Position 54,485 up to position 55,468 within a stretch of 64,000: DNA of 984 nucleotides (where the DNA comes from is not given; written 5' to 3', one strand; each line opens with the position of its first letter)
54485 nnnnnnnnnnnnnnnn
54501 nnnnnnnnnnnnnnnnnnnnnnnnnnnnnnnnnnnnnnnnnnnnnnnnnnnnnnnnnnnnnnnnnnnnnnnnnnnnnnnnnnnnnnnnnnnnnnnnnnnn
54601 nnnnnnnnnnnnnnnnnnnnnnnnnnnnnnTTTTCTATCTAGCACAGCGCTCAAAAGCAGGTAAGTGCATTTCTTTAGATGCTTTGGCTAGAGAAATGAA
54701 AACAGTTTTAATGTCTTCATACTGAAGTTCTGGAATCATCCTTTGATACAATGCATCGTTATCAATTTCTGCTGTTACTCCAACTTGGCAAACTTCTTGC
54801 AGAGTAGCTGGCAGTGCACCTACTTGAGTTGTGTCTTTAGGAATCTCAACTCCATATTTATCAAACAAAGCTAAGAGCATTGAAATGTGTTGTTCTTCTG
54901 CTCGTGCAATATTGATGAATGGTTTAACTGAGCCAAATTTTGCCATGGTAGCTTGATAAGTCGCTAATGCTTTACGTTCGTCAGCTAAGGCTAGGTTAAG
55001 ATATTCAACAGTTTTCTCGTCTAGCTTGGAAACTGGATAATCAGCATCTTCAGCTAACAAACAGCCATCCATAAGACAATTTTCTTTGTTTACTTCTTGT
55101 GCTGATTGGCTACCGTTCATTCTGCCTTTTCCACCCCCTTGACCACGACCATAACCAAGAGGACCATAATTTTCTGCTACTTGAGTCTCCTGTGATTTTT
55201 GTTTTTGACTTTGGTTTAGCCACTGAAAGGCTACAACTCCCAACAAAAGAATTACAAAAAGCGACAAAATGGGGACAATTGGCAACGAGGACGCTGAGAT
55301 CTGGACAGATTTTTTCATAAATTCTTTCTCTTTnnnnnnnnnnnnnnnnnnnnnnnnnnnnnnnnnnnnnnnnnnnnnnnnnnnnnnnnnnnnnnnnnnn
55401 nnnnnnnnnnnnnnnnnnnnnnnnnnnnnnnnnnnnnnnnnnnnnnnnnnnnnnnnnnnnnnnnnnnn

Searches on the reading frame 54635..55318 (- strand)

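Call 8: search_protein_families(library=pfam, proteins=[window:54635-55318:-], max_evalue=0.001)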
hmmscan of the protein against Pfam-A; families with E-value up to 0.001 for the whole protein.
window:54635-55318:- (227 aa): 2 families
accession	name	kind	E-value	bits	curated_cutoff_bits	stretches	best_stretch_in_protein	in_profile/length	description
PF09968.15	DUF2202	-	6.4e-05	23.2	22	1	112-190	10-90/162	Uncharacterized protein domain (DUF2202)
PF02915.23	Rubrerythrin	-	0.00031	21.6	22.8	0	105-213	1-125/137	Rubrerythrin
